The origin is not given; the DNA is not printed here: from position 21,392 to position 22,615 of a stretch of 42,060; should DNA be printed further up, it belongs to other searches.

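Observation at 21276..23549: Catalytically intact patatin-like phospholipase in a four-gene translationally coupled early block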

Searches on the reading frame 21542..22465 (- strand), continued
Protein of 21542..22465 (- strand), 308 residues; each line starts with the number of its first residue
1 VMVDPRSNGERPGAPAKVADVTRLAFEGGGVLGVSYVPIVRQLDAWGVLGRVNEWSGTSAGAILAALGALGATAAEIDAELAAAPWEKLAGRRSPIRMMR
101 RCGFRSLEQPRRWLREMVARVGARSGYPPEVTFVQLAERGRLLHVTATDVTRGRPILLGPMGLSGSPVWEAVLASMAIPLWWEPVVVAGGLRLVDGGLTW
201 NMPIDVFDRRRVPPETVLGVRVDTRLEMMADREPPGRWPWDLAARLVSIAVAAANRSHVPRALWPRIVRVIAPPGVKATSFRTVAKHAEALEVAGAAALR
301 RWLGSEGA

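Call 68: predict_structure(alignment_id=A1)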
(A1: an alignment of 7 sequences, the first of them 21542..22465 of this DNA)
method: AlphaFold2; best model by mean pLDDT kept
length: 308 residues; sequences in the alignment: 7
mean_pLDDT: 81.4   pTM: 0.84
mean pLDDT of the five models: 81.4, 80.9, 79.7, 78.7, 78.7
residues with pLDDT >= 90: 128; 70-90: 114; 50-70: 49; < 50: 17
segments of 3 or more residues with pLDDT < 50: 1-10, 231-235
pLDDT, mean of each block of 10 residues (from residue 1): 41 83 83 85 94 93 95 93 84 79 84 95 95 96 92 87 91 88 86 81 72 88 67 50 57 60 85 76 77 92 76
secondary structure, 60 per line:
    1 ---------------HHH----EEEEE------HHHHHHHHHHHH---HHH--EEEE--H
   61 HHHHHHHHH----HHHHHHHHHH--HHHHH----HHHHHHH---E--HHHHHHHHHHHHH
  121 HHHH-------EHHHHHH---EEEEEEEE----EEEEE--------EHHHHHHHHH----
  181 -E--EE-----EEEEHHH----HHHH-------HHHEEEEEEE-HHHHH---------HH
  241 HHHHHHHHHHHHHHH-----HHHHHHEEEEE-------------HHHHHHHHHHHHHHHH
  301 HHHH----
elements in order: E23-27 H34-45 E54-57 H60-69 H74-83 H86-90 H95-101 H108-124 H133-138 E142-149 E154-158 H168-176 E192-195 H203-206 E217-223 H225-229 H239-255 H261-266 E267-271 H285-304

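Call 70: fold_search(model_id=the predicted structure, library=pdb)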
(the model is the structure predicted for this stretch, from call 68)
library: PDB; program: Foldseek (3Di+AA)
matches with E <= 10: 450; with E <= 0.001: 32
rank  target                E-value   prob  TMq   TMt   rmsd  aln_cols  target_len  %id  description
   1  9jeh_A                9.1e-14  1.00  0.66  0.60   5.5       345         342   18  Cryo-EM structure of AbCapV dimer, apo form (released 2025-11-19)
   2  5fya_A                2.1e-13  1.00  0.63  0.74   4.3       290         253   21  Cubic crystal of the native PlpD (released 2016-04-06)
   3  9jek_D                2.7e-13  1.00  0.67  0.61   4.7       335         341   17  Cryo-EM structure of AbCapV tetramer, intermediate form (released 2025-11-19)
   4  8zr9_A                3.0e-13  1.00  0.67  0.61   5.5       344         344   19  Cryo-EM structure of AbCapV filemant bound with 3',3'-cGAMP (released 2025-11-19)
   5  9kej_A                1.0e-12  1.00  0.67  0.61   4.9       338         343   18  Cryo-EM structure of AbCapV S58A filament bound with 3'3'-cGAMP (released 2025-11-12)
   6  9ion_C                2.5e-12  1.00  0.64  0.65   4.5       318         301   18  Cryo-EM structure of cUA bound CapE filament (released 2025-05-21)
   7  5fya_B                5.7e-12  1.00  0.60  0.71   5.2       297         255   22  Cubic crystal of the native PlpD (released 2016-04-06)
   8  9ioq                  6.7e-12  1.00  0.59  0.58   6.4       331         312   20  Crystal structure of CapE bound cUA (released 2025-05-21)
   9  9iom                  7.9e-12  1.00  0.61  0.62   6.1       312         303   20  CapE apo form (released 2025-05-21)
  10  9iop_C                1.8e-11  1.00  0.62  0.63   4.6       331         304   20  Cryo-EM structure of cUA and MAFP bound CapE filament (released 2025-05-21)
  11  5fqu_A                2.3e-11  1.00  0.62  0.74   4.4       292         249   21  Orthorhombic crystal structure of of PlpD (selenomethionine derivative) (released 2016-04-06)
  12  9ion_B                2.4e-11  1.00  0.61  0.63   5.3       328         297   19  Cryo-EM structure of cUA bound CapE filament (released 2025-05-21)
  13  9ion_D                3.1e-11  1.00  0.63  0.64   5.0       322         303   19  Cryo-EM structure of cUA bound CapE filament (released 2025-05-21)
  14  4kyi_C                3.7e-11  1.00  0.57  0.34  16.6       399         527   17  Crystal structure of the phospholipase VipD from Legionella pneumophila in complex with the human GTPase Rab5 (released 2014-08-13)
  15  9kh6_A                1.1e-10  1.00  0.65  0.61   5.1       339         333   15  cryo-EM structure of lipase/ligand/substrate complex (released 2026-03-04)
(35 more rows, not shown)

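Call 73: search_solved_structures(query=A1, max_evalue=1, show_alignments=0)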
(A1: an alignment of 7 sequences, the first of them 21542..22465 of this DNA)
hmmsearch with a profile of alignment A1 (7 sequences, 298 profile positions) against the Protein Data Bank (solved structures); distinct sequences matched with E-value up to 1: 15.
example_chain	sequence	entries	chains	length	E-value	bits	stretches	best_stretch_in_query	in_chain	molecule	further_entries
4kyi_A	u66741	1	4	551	2.9e-26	95.8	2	7-78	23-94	VipD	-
4akf_A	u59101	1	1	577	3.4e-26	95.6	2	7-78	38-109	VIPD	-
5fqu_A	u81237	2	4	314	2.2e-21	79.8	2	133-196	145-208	PATATIN-LIKE PROTEIN, PLPD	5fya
4akx_B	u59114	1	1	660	2.6e-19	72.9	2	6-78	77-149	EXOU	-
3tu3_B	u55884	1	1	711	3.3e-19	72.6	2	6-78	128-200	ExoU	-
4qmk_A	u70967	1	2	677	4.3e-16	62.4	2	9-76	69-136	Type III secretion system effector protein ExoU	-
8zr9_A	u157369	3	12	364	1.2e-09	41.3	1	3-189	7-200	CGAMP-activated phospholipase CapV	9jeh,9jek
9kej_A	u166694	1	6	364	8.6e-09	38.4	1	3-189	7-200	CGAMP-activated phospholipase CapV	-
9iom_A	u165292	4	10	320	9.2e-09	38.3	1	7-189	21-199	cUMP-AMP-activated phospholipase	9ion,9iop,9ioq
9wn1_A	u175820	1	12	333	1.6e-06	30.9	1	4-68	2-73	Patatin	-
9wn0_A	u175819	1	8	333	1.6e-06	30.9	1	4-68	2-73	Patatin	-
9kh6_A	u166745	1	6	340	1.8e-06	30.8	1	4-68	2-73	Patatin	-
9kh7_A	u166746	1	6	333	4.4e-05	26.3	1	4-68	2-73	CBASS cGAMP-activated phospholipase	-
6aun_A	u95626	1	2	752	0.0029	20.3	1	9-53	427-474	PLA2G6, iPLA2beta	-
4fn4_A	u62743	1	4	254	0.92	12.1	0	198-263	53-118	Short chain dehydrogenase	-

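Call 76: find_encoding_contigs(protein=P0010, flank=8000, max_places=2)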
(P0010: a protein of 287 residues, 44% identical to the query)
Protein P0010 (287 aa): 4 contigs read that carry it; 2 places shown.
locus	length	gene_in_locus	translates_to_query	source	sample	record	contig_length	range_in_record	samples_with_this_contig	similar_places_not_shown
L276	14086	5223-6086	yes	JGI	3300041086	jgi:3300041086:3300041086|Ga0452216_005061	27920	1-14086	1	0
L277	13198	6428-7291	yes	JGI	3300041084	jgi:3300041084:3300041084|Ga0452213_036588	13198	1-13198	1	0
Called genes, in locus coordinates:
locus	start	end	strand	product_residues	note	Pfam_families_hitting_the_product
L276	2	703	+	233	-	?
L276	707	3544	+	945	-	PF13385:Laminin_G_3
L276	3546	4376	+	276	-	-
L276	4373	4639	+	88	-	-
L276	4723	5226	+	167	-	PF07486:Hydrolase_2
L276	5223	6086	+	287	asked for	PF01734:Patatin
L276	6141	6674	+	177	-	-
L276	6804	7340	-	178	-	-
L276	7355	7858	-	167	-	-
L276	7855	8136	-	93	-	-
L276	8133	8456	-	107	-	-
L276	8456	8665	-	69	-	-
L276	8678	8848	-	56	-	-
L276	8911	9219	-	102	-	-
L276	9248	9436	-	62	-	-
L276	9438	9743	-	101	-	-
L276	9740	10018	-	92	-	-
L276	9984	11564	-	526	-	PF09250:Prim-Pol, PF08708:PriCT_1 (weak), PF13481:AAA_25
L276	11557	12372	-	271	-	-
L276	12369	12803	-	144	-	-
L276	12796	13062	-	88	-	PF06147:DUF968 (weak)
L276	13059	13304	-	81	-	-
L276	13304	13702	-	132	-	PF00436:SSB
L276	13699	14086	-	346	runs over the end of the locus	-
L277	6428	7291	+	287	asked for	PF01734:Patatin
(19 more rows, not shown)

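Call 77: find_encoding_contigs(protein=P0005, flank=8000, max_places=2)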
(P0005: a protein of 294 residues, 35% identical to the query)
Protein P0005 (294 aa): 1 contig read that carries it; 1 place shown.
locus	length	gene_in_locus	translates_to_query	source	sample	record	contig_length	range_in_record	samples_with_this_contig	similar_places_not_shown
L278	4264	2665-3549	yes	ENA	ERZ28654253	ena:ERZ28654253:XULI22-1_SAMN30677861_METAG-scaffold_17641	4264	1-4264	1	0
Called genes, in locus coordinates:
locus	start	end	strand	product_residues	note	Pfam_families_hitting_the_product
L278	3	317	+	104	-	?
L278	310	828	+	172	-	-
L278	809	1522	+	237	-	PF13385:Laminin_G_3 (weak)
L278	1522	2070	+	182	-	PF05838:Glyco_hydro_108, PF09374:PG_binding_3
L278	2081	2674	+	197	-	-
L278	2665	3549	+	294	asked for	PF01734:Patatin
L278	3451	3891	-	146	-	-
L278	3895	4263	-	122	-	?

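Call 78: find_encoding_contigs(protein=P0002, flank=8000, max_places=2)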
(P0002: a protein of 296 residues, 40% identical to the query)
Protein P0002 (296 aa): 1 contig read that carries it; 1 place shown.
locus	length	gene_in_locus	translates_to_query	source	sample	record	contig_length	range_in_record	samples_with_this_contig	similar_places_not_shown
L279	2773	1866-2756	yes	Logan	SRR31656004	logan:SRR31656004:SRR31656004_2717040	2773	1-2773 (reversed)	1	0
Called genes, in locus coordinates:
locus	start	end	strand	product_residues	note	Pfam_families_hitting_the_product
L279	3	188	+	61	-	?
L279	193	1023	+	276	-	-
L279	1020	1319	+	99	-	-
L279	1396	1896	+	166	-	PF07486:Hydrolase_2 (weak)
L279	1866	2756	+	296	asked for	PF01734:Patatin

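Call 79: find_encoding_contigs(protein=P0011, flank=6000, max_places=2)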
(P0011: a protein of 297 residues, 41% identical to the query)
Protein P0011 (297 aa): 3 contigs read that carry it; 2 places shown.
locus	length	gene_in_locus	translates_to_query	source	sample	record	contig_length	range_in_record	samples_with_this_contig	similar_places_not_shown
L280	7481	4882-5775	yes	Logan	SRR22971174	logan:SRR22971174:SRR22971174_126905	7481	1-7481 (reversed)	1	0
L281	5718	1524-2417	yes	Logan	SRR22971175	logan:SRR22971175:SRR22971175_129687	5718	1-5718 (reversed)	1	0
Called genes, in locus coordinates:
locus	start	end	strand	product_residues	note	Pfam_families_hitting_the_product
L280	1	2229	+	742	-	?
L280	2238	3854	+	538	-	PF13385:Laminin_G_3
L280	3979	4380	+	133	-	-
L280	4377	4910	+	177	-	PF01520:Amidase_3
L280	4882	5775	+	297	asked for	PF01734:Patatin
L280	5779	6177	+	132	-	-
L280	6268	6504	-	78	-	-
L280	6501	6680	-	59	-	-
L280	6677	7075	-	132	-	PF06356:DUF1064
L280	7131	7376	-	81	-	-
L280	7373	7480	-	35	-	?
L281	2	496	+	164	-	?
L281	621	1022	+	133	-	-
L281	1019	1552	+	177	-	PF01520:Amidase_3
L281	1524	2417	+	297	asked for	PF01734:Patatin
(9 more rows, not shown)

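Call 80: find_encoding_contigs(protein=P0012, flank=6000, max_places=2)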
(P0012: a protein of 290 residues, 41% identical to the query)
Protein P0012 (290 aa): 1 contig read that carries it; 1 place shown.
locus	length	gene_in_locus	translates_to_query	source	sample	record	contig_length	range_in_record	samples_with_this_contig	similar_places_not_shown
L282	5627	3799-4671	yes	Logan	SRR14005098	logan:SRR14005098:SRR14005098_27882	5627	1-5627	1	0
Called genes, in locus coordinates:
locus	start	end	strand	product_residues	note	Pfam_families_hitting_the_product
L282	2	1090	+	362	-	?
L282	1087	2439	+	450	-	-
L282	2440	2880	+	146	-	-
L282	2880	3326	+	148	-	-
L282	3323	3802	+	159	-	-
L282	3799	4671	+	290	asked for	PF01734:Patatin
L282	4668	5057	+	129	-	-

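Call 81: find_encoding_contigs(protein=P0013, flank=6000, max_places=2)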
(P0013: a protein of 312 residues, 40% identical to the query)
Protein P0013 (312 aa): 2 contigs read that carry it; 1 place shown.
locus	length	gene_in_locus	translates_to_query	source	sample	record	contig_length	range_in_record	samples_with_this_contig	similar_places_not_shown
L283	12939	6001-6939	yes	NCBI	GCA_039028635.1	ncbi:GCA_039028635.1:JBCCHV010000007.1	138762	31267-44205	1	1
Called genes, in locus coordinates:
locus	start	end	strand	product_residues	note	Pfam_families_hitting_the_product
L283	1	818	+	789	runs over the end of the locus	-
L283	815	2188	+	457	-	-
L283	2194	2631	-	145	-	-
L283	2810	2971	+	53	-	-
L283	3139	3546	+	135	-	-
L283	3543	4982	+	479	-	-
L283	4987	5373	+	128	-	-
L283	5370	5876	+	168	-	-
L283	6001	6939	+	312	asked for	PF01734:Patatin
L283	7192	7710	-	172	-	-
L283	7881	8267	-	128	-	-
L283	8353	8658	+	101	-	-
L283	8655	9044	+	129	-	-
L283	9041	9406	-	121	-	-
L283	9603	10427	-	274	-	PF13384:HTH_23 (faint)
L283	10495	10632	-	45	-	-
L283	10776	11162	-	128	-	-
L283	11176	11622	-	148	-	-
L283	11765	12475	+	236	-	PF02481:DNA_processg_A, PF18306:LDcluster4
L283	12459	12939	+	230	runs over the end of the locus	-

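Call 82: find_encoding_contigs(protein=P0014, flank=6000, max_places=2)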
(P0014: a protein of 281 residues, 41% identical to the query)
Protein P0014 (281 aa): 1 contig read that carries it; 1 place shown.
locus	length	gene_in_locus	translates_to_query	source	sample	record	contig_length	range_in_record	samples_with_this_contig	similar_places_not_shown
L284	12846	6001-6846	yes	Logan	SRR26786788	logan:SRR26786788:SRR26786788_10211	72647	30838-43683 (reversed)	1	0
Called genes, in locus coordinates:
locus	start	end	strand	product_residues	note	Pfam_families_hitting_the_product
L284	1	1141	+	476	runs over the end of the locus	-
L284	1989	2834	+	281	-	-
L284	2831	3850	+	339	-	-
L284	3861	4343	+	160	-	-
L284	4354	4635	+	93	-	-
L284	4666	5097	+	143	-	-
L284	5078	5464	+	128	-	-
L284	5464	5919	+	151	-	PF00959:Phage_lysozyme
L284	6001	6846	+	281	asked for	PF01734:Patatin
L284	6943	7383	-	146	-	-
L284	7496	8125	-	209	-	-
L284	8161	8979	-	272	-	-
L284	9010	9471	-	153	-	-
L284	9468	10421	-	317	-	-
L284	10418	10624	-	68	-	-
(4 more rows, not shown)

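Call 83: find_encoding_contigs(protein=P0015, flank=6000, max_places=2)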
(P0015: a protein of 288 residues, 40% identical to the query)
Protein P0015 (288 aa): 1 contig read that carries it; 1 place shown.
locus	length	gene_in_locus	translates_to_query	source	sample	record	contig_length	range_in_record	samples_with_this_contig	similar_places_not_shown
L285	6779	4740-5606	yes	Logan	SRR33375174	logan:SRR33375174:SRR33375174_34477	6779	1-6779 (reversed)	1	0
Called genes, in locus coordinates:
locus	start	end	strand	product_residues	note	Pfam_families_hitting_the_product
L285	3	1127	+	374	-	?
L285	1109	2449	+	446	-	-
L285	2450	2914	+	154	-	-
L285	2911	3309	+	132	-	-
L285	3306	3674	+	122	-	-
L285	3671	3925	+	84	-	-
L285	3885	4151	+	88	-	-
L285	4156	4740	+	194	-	PF05838:Glyco_hydro_108, PF09374:PG_binding_3 (weak)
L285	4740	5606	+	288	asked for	PF01734:Patatin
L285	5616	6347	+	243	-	-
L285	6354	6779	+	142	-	?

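Call 84: find_encoding_contigs(protein=P0016, flank=6000, max_places=2)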
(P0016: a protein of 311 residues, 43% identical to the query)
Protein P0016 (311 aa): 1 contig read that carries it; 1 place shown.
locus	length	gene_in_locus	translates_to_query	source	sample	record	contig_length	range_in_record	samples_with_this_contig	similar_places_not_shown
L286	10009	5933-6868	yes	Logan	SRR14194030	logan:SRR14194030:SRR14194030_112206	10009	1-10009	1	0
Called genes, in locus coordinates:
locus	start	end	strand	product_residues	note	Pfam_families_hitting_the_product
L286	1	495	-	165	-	?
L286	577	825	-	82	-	-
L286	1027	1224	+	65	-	-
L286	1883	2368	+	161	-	PF18925:DUF5675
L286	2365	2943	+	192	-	-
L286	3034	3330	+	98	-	-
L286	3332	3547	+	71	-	-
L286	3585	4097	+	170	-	PF00989:PAS, PF08448:PAS_4 (weak), PF13426:PAS_9 (weak)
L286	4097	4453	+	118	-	-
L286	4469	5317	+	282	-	-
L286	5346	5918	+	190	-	-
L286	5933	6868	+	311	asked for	PF01734:Patatin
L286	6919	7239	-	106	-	-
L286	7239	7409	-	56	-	-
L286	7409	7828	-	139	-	-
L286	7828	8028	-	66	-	-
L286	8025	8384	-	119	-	-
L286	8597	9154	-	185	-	-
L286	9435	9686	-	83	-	-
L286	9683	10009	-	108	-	?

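Call 86: search_protein_families(library=pfam, proteins=[L282:3323-3799:+, L283:5370-5873:+, L005:6372-7223:+, L286:4469-5314:+, L278:2081-2671:+, L282:2880-3323:+, L283:4987-5370:+, L276:4373-4636:+, L280:3979-4377:+, L276:6141-6671:+], max_evalue=0.05)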
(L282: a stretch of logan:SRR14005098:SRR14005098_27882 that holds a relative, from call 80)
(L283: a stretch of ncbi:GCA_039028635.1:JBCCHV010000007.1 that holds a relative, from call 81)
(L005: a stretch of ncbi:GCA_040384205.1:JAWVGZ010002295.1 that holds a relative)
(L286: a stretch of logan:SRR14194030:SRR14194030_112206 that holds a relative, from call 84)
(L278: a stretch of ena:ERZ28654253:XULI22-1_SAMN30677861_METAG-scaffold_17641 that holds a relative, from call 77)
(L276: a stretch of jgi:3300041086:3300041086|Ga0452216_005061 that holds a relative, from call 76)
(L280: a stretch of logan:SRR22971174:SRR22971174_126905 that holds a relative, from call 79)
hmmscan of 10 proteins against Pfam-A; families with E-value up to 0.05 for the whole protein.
L282:3323-3799:+ (159 aa): 0 families

L283:5370-5873:+ (168 aa): 0 families

L005:6372-7223:+ (284 aa): 1 family
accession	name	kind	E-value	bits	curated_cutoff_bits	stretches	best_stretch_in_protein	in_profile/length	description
PF21806.3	DUF6879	-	0.017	15.1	23.9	0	33-82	20-67/167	Family of unknown function (DUF6879)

L286:4469-5314:+ (282 aa): 0 families

L278:2081-2671:+ (197 aa): 0 families

L282:2880-3323:+ (148 aa): 0 families

L283:4987-5370:+ (128 aa): 19 families
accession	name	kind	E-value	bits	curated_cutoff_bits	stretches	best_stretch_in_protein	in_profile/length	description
PF25762.1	HAUS1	-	0.00038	20.8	40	1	33-125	65-155/236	HAUS augmin-like complex subunit 1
PF11221.13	Med21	-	0.00041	21.1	37.3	1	43-124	58-138/144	Subunit 21 of Mediator complex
PF16516.10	CC2-LZ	-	0.00076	20.3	35.3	1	64-122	8-62/100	Leucine zipper of domain CC2 of NEMO, NF-kappa-B essential modulator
PF09762.14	CCDC93_CC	-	0.0014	18.2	30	1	43-125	112-191/429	CCDC93 coiled-coil domain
PF19353.4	DUF5930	-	0.0016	18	27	1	25-124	132-233/320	Family of unknown function (DUF5930)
PF05008.21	V-SNARE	-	0.0041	18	25.9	1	50-112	9-71/92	Vesicle transport v-SNARE protein N-terminus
PF17078.10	SHE3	-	0.0049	17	30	1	69-113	51-95/228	SWI5-dependent HO expression protein 3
PF00261.25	Tropomyosin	-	0.0053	16.7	38.6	1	48-123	160-234/242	Tropomyosin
PF05911.16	FPP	-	0.0054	15.5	40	1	65-118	708-761/871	Filament-like plant protein, long coiled-coil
PF25450.1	Rab11-FIP3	-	0.0057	17.4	31.9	1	69-125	53-109/125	Rab11-FIP3-like domain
PF15556.11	Zwint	-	0.016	15.2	29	1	56-120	63-127/252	ZW10 interactor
PF13623.11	SurA_N_2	-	0.02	15.2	28.5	1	17-100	7-89/145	SurA-like N-terminal domain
PF05852.16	DUF848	-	0.023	15.3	25.3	1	76-125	52-101/145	Gammaherpesvirus protein of unknown function (DUF848)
PF06419.17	COG6_N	-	0.029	14.9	27.4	0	67-124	30-87/114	Conserved oligomeric complex COG6, N-terminal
PF14362.11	DUF4407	-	0.03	14.1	31.3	1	21-118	95-168/297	Domain of unknown function (DUF4407)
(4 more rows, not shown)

L276:4373-4636:+ (88 aa): 0 families

L280:3979-4377:+ (133 aa): 1 family
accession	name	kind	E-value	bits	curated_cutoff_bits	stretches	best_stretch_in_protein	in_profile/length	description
PF14723.11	SSFA2_C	-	0.01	16.2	25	1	44-110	63-130/176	Sperm-specific antigen 2 C-terminus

L276:6141-6671:+ (177 aa): 0 families
